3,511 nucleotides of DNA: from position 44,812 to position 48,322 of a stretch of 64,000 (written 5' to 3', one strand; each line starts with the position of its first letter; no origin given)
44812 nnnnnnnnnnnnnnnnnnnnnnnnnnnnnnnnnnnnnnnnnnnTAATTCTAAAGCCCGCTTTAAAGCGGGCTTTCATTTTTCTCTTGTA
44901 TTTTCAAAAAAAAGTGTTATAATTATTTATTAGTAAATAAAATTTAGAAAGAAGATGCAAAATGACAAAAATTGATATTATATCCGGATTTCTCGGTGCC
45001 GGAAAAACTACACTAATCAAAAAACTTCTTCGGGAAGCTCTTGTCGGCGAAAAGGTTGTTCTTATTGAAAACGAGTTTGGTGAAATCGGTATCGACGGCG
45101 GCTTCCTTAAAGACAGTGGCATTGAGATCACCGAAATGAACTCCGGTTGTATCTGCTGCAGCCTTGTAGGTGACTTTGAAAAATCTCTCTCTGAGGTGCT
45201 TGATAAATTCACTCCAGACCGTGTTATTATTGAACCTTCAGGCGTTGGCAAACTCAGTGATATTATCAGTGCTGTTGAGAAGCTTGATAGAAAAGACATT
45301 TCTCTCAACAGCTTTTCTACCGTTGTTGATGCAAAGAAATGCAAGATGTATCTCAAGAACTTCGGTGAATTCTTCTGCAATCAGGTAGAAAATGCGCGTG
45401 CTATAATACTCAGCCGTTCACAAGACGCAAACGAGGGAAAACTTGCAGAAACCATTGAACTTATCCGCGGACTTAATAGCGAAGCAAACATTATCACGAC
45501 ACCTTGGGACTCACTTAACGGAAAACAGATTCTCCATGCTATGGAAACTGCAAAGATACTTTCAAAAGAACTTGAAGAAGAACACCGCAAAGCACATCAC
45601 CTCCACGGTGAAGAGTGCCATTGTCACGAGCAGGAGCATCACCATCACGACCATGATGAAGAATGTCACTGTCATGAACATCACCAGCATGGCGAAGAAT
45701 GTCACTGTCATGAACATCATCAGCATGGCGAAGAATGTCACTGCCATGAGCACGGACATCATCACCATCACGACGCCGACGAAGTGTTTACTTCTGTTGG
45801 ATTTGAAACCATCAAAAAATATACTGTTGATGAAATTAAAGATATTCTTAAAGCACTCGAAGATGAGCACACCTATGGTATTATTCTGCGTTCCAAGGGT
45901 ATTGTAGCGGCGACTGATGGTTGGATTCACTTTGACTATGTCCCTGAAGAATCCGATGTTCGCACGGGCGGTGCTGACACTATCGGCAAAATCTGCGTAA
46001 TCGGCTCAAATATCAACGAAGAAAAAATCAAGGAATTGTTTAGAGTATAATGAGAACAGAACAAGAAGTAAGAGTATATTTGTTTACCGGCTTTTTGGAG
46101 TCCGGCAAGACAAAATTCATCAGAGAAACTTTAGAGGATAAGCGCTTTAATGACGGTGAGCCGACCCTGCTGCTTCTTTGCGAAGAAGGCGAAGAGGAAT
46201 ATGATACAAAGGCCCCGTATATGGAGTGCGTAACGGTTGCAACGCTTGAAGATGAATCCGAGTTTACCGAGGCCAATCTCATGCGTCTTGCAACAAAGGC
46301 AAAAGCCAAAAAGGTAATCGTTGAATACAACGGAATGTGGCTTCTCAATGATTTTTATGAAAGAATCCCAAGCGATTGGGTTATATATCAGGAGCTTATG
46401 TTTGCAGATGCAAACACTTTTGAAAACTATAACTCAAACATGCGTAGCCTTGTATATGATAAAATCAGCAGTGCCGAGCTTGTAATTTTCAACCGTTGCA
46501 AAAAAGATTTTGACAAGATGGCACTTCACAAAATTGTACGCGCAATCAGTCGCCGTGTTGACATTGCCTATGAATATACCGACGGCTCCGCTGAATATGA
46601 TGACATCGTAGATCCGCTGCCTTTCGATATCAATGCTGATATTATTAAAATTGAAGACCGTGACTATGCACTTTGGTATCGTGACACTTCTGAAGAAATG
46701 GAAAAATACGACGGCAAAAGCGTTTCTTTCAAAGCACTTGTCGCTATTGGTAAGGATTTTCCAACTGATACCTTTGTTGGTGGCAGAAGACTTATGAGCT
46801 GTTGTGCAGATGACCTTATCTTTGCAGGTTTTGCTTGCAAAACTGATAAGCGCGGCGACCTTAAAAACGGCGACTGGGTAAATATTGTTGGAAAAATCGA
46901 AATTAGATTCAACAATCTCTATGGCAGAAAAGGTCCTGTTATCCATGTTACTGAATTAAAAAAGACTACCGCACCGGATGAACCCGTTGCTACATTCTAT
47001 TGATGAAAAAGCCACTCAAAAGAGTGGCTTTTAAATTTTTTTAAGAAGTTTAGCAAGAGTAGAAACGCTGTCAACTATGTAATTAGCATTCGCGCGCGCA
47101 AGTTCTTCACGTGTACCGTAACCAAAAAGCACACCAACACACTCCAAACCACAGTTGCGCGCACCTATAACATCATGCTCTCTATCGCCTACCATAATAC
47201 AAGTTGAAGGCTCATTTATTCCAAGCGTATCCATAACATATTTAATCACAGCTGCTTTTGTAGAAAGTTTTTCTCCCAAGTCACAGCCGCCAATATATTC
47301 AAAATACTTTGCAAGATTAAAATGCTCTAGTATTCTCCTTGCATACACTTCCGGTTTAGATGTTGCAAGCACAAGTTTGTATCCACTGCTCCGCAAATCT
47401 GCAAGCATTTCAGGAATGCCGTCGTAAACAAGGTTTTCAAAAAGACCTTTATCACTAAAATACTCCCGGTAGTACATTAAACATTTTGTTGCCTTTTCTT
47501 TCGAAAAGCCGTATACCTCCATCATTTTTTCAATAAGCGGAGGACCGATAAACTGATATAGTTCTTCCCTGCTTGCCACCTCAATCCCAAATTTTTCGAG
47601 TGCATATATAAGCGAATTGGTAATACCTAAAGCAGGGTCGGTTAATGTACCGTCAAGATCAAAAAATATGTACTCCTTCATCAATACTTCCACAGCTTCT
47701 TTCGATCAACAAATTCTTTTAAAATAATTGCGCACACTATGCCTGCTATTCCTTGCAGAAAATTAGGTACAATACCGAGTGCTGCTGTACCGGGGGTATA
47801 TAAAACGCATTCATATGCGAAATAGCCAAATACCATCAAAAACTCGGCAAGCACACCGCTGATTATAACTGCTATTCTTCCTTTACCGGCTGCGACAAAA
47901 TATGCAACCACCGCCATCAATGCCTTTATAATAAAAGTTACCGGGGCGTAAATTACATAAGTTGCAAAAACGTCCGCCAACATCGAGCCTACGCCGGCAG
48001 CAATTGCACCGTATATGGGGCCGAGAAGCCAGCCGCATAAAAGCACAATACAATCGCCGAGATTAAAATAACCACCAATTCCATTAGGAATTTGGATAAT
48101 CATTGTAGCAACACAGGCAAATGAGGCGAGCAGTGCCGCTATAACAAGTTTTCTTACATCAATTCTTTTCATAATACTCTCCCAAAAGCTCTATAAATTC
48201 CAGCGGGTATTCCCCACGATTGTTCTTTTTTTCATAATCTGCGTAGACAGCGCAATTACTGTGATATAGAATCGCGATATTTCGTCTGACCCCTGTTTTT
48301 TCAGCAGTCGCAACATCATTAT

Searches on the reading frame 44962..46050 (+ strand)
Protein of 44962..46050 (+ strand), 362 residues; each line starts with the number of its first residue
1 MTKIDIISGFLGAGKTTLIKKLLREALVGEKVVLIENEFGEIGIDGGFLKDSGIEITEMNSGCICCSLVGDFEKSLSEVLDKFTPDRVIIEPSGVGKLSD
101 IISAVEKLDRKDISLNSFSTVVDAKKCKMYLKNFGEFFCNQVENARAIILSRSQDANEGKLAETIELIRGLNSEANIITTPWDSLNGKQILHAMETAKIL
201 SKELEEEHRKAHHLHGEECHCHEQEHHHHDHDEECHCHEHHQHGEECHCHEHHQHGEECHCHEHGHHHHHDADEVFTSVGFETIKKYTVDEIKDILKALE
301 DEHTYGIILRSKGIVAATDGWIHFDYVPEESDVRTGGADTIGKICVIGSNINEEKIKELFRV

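Call 8: search_protein_families(library=pfam, proteins=[window:44962-46050:+])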
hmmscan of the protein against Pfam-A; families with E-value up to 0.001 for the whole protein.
window:44962-46050:+ (362 aa): 2 families
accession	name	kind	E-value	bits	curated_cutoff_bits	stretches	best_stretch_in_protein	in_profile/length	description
PF02492.25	cobW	-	7.9e-35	120.5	20.7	1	6-178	4-179/180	CobW/HypB/UreG, nucleotide-binding domain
PF07683.19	CobW_C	-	2.1e-05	24.7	22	1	291-361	16-91/94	Cobalamin synthesis protein cobW C-terminal domain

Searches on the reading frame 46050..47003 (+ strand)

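Call 8: search_protein_families(library=pfam, proteins=[window:46050-47003:+])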
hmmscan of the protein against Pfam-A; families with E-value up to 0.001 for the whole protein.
window:46050-47003:+ (317 aa): 2 families
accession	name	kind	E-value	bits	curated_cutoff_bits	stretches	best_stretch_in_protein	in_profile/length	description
PF21537.2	DUF1980_C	-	3.8e-21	75.7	25.9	1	195-312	20-137/141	DUF1980 C-terminal domain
PF02492.25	cobW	-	4e-05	23.7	20.7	1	9-152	2-155/180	CobW/HypB/UreG, nucleotide-binding domain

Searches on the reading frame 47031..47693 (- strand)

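Call 8: search_protein_families(library=pfam, proteins=[window:47031-47693:-])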
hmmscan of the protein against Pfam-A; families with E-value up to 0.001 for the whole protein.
window:47031-47693:- (220 aa): 5 families
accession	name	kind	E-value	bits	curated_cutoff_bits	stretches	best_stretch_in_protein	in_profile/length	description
PF13419.12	HAD_2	-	8.3e-31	107.9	23.8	1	9-188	1-178/178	Haloacid dehalogenase-like hydrolase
PF00702.32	Hydrolase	-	2e-22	81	26.4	1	9-182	4-191/191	haloacid dehalogenase-like hydrolase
PF13242.12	Hydrolase_like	-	6.2e-12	45.7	22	1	148-212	8-74/75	HAD-hyrolase-like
PF12710.13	HAD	-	1.8e-11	45.2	27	1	9-175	1-185/189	haloacid dehalogenase-like hydrolase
PF08282.18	Hydrolase_3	-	2.9e-07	30.9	20.9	0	95-132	22-59/255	haloacid dehalogenase-like hydrolase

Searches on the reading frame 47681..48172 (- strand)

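Call 8: search_protein_families(library=pfam, proteins=[window:47681-48172:-])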
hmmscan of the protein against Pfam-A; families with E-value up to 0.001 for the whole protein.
window:47681-48172:- (163 aa): 2 families
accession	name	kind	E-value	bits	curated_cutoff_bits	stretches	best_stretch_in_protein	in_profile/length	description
PF07155.17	ECF-ribofla_trS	-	1.2e-25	90.9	26.7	1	4-152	2-167/172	ECF-type riboflavin transporter, S component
PF12822.12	ECF_trnsprt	-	1.9e-09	38.2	30.7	1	7-141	1-157/169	ECF transporter, substrate-specific component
